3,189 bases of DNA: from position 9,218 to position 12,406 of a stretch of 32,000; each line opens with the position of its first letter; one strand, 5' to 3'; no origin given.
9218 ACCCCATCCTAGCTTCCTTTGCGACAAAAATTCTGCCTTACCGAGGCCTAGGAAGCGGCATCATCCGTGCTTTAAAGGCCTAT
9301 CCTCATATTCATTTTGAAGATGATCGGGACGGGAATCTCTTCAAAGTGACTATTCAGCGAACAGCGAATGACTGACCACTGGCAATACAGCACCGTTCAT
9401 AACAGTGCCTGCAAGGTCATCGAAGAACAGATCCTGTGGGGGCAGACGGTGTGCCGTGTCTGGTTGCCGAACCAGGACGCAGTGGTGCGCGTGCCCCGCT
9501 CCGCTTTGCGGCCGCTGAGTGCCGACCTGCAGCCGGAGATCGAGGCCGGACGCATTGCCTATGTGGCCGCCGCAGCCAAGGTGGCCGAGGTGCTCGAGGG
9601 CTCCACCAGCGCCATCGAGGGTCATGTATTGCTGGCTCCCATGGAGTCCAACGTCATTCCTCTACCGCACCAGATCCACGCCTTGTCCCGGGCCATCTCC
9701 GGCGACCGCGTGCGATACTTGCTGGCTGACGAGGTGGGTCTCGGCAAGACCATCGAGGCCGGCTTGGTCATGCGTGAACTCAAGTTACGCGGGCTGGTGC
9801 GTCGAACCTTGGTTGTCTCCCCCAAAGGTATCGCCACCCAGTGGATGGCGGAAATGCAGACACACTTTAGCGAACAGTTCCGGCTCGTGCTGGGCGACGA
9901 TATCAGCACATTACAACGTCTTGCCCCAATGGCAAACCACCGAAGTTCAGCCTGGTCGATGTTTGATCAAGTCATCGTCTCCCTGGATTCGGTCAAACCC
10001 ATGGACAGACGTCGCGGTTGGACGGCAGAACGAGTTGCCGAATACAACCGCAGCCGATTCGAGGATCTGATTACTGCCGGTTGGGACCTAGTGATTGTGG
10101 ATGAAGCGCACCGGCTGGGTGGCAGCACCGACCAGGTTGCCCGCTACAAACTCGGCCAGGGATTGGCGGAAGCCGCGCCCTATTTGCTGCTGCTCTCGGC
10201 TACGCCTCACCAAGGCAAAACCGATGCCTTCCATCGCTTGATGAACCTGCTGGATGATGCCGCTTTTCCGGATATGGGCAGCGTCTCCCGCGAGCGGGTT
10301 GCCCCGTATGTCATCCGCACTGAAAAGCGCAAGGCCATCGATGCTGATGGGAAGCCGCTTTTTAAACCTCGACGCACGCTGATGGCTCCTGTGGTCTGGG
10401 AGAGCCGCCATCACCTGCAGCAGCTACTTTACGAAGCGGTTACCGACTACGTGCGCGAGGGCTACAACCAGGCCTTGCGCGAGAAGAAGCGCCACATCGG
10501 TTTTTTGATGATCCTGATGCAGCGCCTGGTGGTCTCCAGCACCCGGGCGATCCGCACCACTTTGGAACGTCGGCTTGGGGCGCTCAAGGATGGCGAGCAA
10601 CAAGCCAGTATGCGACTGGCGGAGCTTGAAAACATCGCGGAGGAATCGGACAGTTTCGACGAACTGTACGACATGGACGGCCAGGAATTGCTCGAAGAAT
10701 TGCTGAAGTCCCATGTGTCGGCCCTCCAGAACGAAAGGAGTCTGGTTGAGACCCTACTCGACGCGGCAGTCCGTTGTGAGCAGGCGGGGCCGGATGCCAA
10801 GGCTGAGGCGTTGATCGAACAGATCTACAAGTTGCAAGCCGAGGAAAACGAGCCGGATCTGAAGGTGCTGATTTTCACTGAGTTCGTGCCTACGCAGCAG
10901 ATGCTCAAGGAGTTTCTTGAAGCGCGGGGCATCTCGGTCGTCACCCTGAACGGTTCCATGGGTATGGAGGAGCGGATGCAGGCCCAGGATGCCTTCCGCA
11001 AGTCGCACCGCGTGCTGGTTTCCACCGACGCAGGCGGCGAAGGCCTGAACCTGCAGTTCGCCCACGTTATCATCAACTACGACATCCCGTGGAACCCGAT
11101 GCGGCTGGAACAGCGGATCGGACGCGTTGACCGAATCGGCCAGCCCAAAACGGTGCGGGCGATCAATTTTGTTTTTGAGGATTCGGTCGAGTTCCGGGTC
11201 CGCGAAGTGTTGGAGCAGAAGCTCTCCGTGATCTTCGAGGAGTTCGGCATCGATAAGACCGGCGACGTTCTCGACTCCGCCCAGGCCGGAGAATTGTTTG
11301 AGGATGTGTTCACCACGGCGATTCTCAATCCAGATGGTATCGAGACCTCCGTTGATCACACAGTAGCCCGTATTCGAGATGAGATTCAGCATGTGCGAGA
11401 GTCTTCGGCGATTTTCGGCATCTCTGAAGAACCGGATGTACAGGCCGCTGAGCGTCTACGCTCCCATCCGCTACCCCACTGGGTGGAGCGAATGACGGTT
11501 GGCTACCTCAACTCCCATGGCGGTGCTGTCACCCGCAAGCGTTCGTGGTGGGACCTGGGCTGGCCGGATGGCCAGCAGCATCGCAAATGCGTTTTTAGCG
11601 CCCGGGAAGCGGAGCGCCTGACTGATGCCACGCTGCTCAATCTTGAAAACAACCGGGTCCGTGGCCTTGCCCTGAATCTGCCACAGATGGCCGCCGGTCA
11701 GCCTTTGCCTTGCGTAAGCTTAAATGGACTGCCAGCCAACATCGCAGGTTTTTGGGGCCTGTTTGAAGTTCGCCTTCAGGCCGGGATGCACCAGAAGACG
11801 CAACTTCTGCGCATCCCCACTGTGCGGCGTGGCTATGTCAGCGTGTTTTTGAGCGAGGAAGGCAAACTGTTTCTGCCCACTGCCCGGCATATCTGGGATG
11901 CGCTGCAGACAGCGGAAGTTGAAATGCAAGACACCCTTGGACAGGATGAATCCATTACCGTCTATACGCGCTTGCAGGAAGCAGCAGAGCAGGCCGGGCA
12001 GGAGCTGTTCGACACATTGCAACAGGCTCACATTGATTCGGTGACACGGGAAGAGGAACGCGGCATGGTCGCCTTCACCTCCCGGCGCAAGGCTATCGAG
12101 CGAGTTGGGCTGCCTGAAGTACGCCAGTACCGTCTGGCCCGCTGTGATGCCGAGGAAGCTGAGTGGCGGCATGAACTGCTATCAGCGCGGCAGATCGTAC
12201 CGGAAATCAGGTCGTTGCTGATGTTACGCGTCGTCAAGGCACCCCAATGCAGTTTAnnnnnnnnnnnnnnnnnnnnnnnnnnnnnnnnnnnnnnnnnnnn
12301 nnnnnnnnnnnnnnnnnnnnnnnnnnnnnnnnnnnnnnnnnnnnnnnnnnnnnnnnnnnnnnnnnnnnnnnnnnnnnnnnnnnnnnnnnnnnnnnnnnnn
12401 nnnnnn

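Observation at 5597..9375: Low-GC two-gene cassette (PHP::SMC/ABC-like ATPase fusion + AlbA_2/COG2865 protein) nested inside the BREX operon and translationally coupled at both ends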

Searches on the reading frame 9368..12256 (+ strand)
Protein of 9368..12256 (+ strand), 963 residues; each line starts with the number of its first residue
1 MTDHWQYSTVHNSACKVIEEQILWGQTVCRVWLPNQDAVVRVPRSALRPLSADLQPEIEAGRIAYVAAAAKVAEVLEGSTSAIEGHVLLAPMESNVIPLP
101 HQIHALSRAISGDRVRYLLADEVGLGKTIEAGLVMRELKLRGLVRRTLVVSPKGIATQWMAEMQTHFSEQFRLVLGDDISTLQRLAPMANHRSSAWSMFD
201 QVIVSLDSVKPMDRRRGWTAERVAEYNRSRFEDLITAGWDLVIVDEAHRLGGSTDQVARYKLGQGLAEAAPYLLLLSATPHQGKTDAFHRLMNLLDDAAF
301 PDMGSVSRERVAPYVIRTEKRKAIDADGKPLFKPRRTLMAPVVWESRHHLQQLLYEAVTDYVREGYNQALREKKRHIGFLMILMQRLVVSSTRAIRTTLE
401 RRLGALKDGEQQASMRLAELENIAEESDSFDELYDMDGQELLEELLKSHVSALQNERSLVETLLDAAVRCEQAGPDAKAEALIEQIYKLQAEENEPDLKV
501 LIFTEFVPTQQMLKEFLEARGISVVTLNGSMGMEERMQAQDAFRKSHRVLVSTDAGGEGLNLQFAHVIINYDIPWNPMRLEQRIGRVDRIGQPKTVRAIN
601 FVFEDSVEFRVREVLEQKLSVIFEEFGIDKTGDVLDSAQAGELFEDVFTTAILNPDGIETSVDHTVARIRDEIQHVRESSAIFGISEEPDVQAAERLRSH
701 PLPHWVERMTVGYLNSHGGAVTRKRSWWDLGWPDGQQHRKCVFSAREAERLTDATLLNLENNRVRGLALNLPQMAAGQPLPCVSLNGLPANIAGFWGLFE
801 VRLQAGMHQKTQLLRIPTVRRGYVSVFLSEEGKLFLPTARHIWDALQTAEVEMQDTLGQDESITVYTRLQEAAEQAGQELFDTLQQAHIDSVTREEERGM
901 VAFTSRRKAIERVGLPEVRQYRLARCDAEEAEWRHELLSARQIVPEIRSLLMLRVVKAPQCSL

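Call 7: search_protein_families(library=pfam, proteins=[window:9368-12256:+], max_evalue=0.01)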
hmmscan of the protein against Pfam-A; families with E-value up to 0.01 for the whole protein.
window:9368-12256:+ (963 aa): 5 families
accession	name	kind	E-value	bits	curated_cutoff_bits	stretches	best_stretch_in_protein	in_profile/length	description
PF00271.37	Helicase_C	-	2.5e-25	89.3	23.5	1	480-591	4-110/110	Helicase conserved C-terminal domain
PF00176.29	SNF2-rel_dom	-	3.2e-18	66.3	24.9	1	116-322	19-200/290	SNF2-related domain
PF04851.21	ResIII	-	1.7e-09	38.2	22.5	1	98-281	4-163/164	Type III restriction enzyme, res subunit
PF00270.35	DEAD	-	9.4e-06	25.9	26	1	100-282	2-162/167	DEAD/DEAH box helicase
PF13245.12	AAA_19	-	0.0069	17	25.1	0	122-249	19-101/134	AAA domain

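Call 8: search_protein_families(library=padloc, proteins=[window:9368-12256:+], max_evalue=0.001)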
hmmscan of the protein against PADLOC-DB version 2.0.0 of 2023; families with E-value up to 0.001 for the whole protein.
window:9368-12256:+ (963 aa): 51 families (the best 25 are shown)
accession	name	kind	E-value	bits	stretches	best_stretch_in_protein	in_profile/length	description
PDLC02500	BrxHI|BrxHII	-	0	1624.6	1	3-957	5-930/933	BrxHI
PDLC02621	DrmD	-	3.6e-99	331.4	1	80-607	104-641/1040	DrmD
PDLC00659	HmaA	-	3.5e-85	284.8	1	88-652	95-671/1176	SNF2 helicase / DEAD-box helicase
PDLC02504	BrxHI|BrxHII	-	2e-81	272.3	1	87-635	99-624/971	BrxHII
PDLC02572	DrmA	-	1.9e-76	255.8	1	79-600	100-631/1043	DrmA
PDLC02620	DrmD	-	3.5e-73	245.1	1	93-661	95-650/1060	DrmD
PDLC02632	DrmD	-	3.4e-67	225.4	1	78-595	104-629/662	DrmD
PDLC02623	DrmD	-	9e-64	213.7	2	349-636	412-668/1040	DrmD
PDLC02633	DrmD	-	5.4e-59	198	1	75-602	103-641/839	DrmD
PDLC02619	DrmD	-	1.7e-58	196.6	2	93-531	28-450/872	DrmD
PDLC02634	DrmD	-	2.8e-51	172.3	1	96-669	90-667/900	DrmD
PDLC02843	DpdE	-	2.3e-50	169.5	3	93-168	154-229/1091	DpdE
PDLC02840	DpdE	-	2.4e-45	153.2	3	460-620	524-687/1091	DpdE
PDLC02853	DpdE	-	2.9e-39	132.8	1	96-629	96-639/985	DpdE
PDLC02624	DrmD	-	1.4e-38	130.8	1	135-594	2-469/652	DrmD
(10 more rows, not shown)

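Call 88: find_related_loci(query=window:9368-12256:+, collection=metagenome_contigs, flank=9000)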
Query window:9368-12256:+ (963 aa) in metagenome_contigs; peptide patterns used: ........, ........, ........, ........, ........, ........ (x = any residue, [..] = any of these).
168 stretches matched a pattern; 144 encode a relative of the query (tblastn E <= 1e-3); the best 80 are kept; 80 distinct loci.
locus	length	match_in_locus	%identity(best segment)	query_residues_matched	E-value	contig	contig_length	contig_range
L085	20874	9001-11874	92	5-958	0e+0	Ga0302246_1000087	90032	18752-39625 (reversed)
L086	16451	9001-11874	92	1-958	0e+0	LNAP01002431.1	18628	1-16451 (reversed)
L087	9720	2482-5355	92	5-958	0e+0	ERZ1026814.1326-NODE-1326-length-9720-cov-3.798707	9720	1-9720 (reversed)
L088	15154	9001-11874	92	5-958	0e+0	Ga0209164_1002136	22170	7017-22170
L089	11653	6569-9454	92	1-958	0e+0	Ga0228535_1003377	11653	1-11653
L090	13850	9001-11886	92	1-958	0e+0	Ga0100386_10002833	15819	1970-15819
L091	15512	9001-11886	92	1-958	0e+0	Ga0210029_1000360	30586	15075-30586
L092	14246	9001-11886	92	1-958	0e+0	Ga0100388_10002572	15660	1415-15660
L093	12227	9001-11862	92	5-958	0e+0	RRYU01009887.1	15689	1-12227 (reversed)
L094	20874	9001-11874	92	5-958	0e+0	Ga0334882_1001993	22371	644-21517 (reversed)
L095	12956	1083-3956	92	5-958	0e+0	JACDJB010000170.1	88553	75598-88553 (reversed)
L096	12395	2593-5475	91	1-961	0e+0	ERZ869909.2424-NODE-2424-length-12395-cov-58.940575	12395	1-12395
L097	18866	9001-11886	91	1-958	0e+0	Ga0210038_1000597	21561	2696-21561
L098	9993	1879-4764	91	1-958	0e+0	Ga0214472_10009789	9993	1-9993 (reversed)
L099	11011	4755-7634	91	3-958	0e+0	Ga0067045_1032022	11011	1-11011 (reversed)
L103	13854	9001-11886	91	1-958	0e+0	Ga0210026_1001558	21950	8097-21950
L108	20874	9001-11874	91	5-958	0e+0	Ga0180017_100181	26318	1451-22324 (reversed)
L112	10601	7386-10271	90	1-958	0e+0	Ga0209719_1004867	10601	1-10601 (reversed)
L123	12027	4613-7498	87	1-958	0e+0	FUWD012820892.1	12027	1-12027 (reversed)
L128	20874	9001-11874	87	5-958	0e+0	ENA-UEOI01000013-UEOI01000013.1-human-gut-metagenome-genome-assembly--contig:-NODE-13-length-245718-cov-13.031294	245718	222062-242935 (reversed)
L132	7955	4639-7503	87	5-958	0e+0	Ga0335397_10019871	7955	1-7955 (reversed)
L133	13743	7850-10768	85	1-963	0e+0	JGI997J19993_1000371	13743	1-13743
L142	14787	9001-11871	83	5-957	0e+0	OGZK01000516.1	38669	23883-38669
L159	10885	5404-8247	78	1-948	0e+0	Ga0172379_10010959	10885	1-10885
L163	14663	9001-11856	73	1-958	0e+0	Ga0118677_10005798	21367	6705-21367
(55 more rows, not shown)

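Call 91: search_protein_families(library=padloc, proteins=[L086:6031-7950:+, L086:7946-8992:+, L085:6161-8962:+, L103:6369-8990:+, L112:3715-4758:+, L093:6636-7526:+, L093:5560-6636:+, L128:7109-8983:+, L089:4941-6467:+, L094:7892-8974:+], max_evalue=0.00001)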
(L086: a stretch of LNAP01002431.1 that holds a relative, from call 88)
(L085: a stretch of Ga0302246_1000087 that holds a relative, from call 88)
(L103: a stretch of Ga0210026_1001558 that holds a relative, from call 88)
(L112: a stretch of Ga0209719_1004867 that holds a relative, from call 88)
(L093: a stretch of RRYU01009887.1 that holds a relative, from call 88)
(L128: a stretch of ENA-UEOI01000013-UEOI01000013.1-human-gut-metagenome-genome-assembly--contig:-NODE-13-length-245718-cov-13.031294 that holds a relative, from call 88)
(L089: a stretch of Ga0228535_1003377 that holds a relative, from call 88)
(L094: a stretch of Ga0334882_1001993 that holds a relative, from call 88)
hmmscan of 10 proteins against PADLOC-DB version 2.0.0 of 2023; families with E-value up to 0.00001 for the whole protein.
L086:6031-7950:+ (640 aa): 50 families (the best 25 are shown)
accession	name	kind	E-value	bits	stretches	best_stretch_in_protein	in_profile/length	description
PDLC03878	NsnB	-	7.1e-75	250.9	2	351-625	107-344/345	-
PDLC04148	HEC-03B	-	8.8e-52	174.6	2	384-635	215-455/458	-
PDLC04707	PDC-M55A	-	1.1e-42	144.6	1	384-631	187-417/421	-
PDLC02979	AriA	-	5.3e-27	93.6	2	475-560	290-373/373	-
PDLC02980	AriA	-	6.1e-18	63.8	1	472-561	186-304/304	-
PDLC04175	HEC-01A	-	3.1e-15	54.1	1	2-62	6-64/363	-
PDLC04178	HEC-01A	-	2.2e-14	51.3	1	2-53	9-59/399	-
PDLC02335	AbiLi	-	1.2e-13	48.8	1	1-51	49-105/326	AbiLi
PDLC04176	HEC-01A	-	4.2e-13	47.4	1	2-53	3-54/371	-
PDLC04135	mad3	-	6e-13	47.1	1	2-56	2-56/374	mads_3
PDLC04177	HEC-01A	-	3.4e-12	44.1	1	505-564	286-344/393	-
PDLC04182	HEC-01A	-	6.5e-12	43.1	0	2-90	4-93/406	-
PDLC02358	Old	-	3.3e-11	40.7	0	2-47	4-48/578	Old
PDLC04179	HEC-01A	-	4.3e-11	40.6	1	1-48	1-47/459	-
PDLC04144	HEC-01B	-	1.3e-10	39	1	3-90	4-84/395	-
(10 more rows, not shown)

L086:7946-8992:+ (349 aa): 0 families

L085:6161-8962:+ (934 aa): 9 families
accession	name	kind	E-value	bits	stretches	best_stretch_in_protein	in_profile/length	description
PDLC02208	Ppl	-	1.1e-155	518.2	1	24-930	5-892/894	-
PDLC04135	mad3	-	2.4e-13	48.4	1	288-899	3-349/374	mads_3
PDLC04678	PDC-M49A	-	1.3e-08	31.6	0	834-876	569-612/681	-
PDLC02980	AriA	-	1.3e-07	29.9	0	806-876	230-302/304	-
PDLC03859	LmuB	-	2.7e-07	28.2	0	475-876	193-588/611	-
PDLC02981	AriAB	-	4.1e-06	23.8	0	309-363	22-76/694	-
PDLC04680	PDC-M49A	-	4.6e-06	23.5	0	834-881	560-607/674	-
PDLC04164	AriA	-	7.6e-06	23.7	0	812-887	169-246/253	-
PDLC02979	AriA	-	9.6e-06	23.6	0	304-655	17-263/373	-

L103:6369-8990:+ (874 aa): 8 families
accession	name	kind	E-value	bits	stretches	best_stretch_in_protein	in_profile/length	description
PDLC04233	IetS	-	0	1112.7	1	1-867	1-852/855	-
PDLC04234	IetS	-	5.1e-250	829.2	1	1-665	1-656/656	-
PDLC02197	IetS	-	1.4e-25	87.8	1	293-567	245-472/749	-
PDLC02199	IetS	-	1.4e-21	74.4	1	329-567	335-544/826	-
PDLC02198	IetS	-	9.9e-21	71.4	1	303-565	250-493/795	-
PDLC02200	IetS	-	5.9e-18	62.4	1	307-564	270-490/780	-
PDLC02201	IetS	-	2.3e-14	50.6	1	496-735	399-585/781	-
PDLC02202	IetS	-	2.9e-08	30.4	1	422-562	396-498/780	-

L112:3715-4758:+ (348 aa): 7 families
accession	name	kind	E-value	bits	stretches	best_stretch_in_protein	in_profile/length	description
PDLC04232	IetA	-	9.3e-153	506.4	1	14-339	1-325/330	-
PDLC04231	IetA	-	1.3e-89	298.5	1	14-270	1-257/262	-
PDLC02196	IetA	-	1.4e-78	263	1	17-340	4-332/374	-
PDLC02195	IetA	-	2.7e-66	222.5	1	40-331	46-338/395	-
PDLC00915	TRIP13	-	2.2e-12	45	1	133-267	66-218/302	TRIP13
PDLC00914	TRIP13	-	2e-10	38.6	1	131-271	72-229/302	TRIP13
PDLC04140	mad8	-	7.2e-06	23.7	0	126-317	23-165/314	mads_8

L093:6636-7526:+ (297 aa): 2 families
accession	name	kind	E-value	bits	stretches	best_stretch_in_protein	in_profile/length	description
PDLC02981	AriAB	-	2.7e-08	31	1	18-242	431-652/694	-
PDLC02983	AriB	-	7.3e-06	24.3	0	19-242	3-220/236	-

L093:5560-6636:+ (359 aa): 77 families (the best 25 are shown)
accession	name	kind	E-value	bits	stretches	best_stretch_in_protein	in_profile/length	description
PDLC02981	AriAB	-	7.4e-24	82.4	1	218-351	253-388/694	-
PDLC00271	PtuA1|PtuA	-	2.2e-22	78.2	2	267-355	239-336/421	AAA ATPase domain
PDLC00289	PtuA1|PtuA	-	2e-21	74.5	1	265-357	218-309/404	AAA ATPase domain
PDLC02979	AriA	-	2.4e-21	75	1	246-338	271-371/373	-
PDLC00278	PtuA1|PtuA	-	1.2e-17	62.4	1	294-354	285-344/436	AAA ATPase domain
PDLC02913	ATPase_I-A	-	3.7e-17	60.6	1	266-355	323-420/508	-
PDLC00298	PtuA1|PtuA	-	1e-16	59.1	1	294-356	279-340/423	AAA ATPase domain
PDLC00293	PtuA1|PtuA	-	1.4e-16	58.5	1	218-336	259-382/527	AAA ATPase domain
PDLC00299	PtuA1|PtuA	-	4.1e-16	57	1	266-355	337-435/535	AAA ATPase domain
PDLC02980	AriA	-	4.6e-16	57.7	1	47-340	8-303/304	-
PDLC00284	PtuA1|PtuA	-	7.3e-16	56.1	1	298-357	393-452/545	AAA ATPase domain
PDLC00267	PtuA1|PtuA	-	5.8e-15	53.3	1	296-351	285-340/438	AAA ATPase domain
PDLC04164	AriA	-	7.2e-15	53.2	1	256-346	157-242/253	-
PDLC04135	mad3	-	1.7e-14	52.2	1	228-351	220-337/374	mads_3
PDLC00290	PtuA1|PtuA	-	1.9e-14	51.9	1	269-356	241-328/414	AAA ATPase domain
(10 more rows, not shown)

L128:7109-8983:+ (625 aa): 89 families (the best 25 are shown)
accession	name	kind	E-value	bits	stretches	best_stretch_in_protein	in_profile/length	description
PDLC02979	AriA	-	5.1e-65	218.7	1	14-387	1-372/373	-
PDLC02358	Old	-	9.9e-24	82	2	231-421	160-361/578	Old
PDLC00080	GajA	-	1.7e-22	77.9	2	214-394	174-343/622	AAA ATPase domain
PDLC00099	GajA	-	3e-22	77.3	2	211-396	174-352/626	AAA ATPase domain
PDLC00066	GajA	-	7.8e-20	68.9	2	222-429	161-365/567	AAA ATPase domain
PDLC00070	GajA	-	9.2e-20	68.8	1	239-399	190-348/596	AAA ATPase domain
PDLC04168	GajA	-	8.5e-19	65.6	2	298-621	241-535/570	-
PDLC00090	GajA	-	8.6e-19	65.7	2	14-94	1-87/659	AAA ATPase domain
PDLC00067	GajA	-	1.2e-18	65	2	307-400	265-358/604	AAA ATPase domain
PDLC00096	GajA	-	3.7e-18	63.6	2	334-400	280-349/630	AAA ATPase domain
PDLC00077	GajA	-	7.6e-18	62.4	2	238-392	235-384/616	AAA ATPase domain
PDLC00091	GajA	-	6.3e-17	59.6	2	322-399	276-353/627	AAA ATPase domain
PDLC00062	GajA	-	1.2e-16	58.3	1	308-402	266-358/639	AAA ATPase domain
PDLC00071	GajA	-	2.2e-16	57.8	2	239-400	178-334/588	AAA ATPase domain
PDLC00069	GajA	-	4.3e-16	56.5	2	235-390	218-383/687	AAA ATPase domain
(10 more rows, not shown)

L089:4941-6467:+ (509 aa): 0 families

L094:7892-8974:+ (361 aa): 8 families
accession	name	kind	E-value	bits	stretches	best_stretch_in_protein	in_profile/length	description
PDLC04951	PDC-S19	-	1.1e-118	394.5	1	5-354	2-352/357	-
PDLC04947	PDC-S19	-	5.8e-112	372.5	1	3-354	2-350/355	-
PDLC04953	PDC-S19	-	7.2e-22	76.3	1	10-158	9-166/333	-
PDLC04949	PDC-S19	-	1.2e-13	49.2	1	8-153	7-151/334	-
PDLC04952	PDC-S19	-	2.5e-13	48.3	1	10-153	7-150/328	-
PDLC04955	PDC-S19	-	1.1e-09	36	1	1-141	1-146/338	-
PDLC04954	PDC-S19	-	2e-08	32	0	8-54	6-53/330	-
PDLC04950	PDC-S19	-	6.4e-06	23.6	1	1-64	1-64/353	-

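Call 92: search_protein_families(library=pfam, proteins=[L086:6031-7950:+, L086:7946-8992:+, L085:6161-8962:+, L103:6369-8990:+, L112:3715-4758:+, L093:6636-7526:+, L093:5560-6636:+, L128:7109-8983:+, L089:4941-6467:+, L094:7892-8974:+], max_evalue=0.0001)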
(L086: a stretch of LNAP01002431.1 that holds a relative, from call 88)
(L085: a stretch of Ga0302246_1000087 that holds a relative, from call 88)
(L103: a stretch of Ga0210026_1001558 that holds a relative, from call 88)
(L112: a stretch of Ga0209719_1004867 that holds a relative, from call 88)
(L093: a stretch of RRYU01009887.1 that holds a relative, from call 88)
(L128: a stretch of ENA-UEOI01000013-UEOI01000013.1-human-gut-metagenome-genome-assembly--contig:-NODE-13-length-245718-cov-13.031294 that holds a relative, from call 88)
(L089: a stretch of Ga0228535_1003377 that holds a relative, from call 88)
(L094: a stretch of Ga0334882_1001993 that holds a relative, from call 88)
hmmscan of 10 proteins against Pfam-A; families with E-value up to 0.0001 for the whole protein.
L086:6031-7950:+ (640 aa): 4 families
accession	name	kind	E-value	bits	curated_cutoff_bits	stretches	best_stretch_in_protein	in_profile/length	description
PF13175.12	AAA_15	-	1.4e-23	84.6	32.1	2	475-560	291-374/374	AAA ATPase domain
PF13304.12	AAA_21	-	5e-18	66.6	27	1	467-561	181-304/304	AAA domain, putative AbiEii toxin, Type IV TA system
PF12476.13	DUF3696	-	8.6e-12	45.5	22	1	578-622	4-51/52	Protein of unknown function (DUF3696)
PF13476.12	AAA_23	-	5.8e-05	24.3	27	0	8-45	5-42/201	AAA domain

L086:7946-8992:+ (349 aa): 0 families

L085:6161-8962:+ (934 aa): 4 families
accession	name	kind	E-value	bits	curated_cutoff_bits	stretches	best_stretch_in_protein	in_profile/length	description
PF13476.12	AAA_23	-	6.2e-07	30.7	27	0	305-493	14-165/201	AAA domain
PF13304.12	AAA_21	-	9.8e-07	29.6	27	1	811-877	235-303/304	AAA domain, putative AbiEii toxin, Type IV TA system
PF02463.25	SMC_N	-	1.6e-05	24.9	40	0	290-882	5-207/220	RecF/RecN/SMC N terminal domain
PF13175.12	AAA_15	-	6e-05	23.3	32.1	0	303-668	16-228/374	AAA ATPase domain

L103:6369-8990:+ (874 aa): 1 family
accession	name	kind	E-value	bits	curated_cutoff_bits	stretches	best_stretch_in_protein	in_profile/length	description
PF00082.27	Peptidase_S8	-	4.4e-17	62.8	21.8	1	307-662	4-272/288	Subtilase family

L112:3715-4758:+ (348 aa): 5 families
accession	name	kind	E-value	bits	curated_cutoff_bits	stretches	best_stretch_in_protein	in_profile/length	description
PF00004.35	AAA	-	1.1e-30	107.3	21.2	1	133-258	1-130/131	ATPase family associated with various cellular activities (AAA)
PF07728.20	AAA_5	-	6.3e-07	29.9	22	1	133-251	2-139/139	AAA domain (dynein-related subfamily)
PF20720.3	nSTAND3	-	7.9e-06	26.1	27.2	1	127-230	14-104/155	Novel STAND NTPase 3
PF13191.12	AAA_16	-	8.3e-06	26.8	32.6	0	129-218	24-118/167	AAA ATPase domain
PF05496.18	RuvB_N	-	1.6e-05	25.1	27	0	128-203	31-99/159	Holliday junction DNA helicase RuvB P-loop domain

L093:6636-7526:+ (297 aa): 0 families

L093:5560-6636:+ (359 aa): 4 families
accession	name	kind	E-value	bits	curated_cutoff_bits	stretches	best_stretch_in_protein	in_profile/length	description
PF13175.12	AAA_15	-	1.8e-17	64.5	32.1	1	247-338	291-372/374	AAA ATPase domain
PF13304.12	AAA_21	-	8.5e-13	49.5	27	1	47-340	8-303/304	AAA domain, putative AbiEii toxin, Type IV TA system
PF02463.25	SMC_N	-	7.7e-09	35.7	40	1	11-345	2-207/220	RecF/RecN/SMC N terminal domain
PF13476.12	AAA_23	-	2.3e-05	25.6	27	1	13-71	1-52/201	AAA domain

L128:7109-8983:+ (625 aa): 6 families
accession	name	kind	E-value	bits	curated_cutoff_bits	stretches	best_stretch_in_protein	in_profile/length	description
PF13175.12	AAA_15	-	1.1e-76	259.3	32.1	1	14-387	1-373/374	AAA ATPase domain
PF13304.12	AAA_21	-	1.2e-15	58.8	27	1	249-387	220-302/304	AAA domain, putative AbiEii toxin, Type IV TA system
PF11398.14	DUF2813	-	7.2e-10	39.2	21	1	14-61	1-47/372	Protein of unknown function (DUF2813)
PF13476.12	AAA_23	-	9e-08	33.4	27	1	19-84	2-56/201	AAA domain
PF02463.25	SMC_N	-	1.5e-06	28.3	40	1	15-57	1-45/220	RecF/RecN/SMC N terminal domain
PF13555.12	AAA_29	-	1.7e-06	28.1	27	1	16-59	1-45/61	P-loop containing region of AAA domain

L089:4941-6467:+ (509 aa): 0 families

L094:7892-8974:+ (361 aa): 1 family
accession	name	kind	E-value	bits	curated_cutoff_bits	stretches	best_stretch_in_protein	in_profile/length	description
PF12358.13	DUF3644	-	5.2e-16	59.2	27.6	1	14-155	5-153/183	Domain of unknown function (DUF3644)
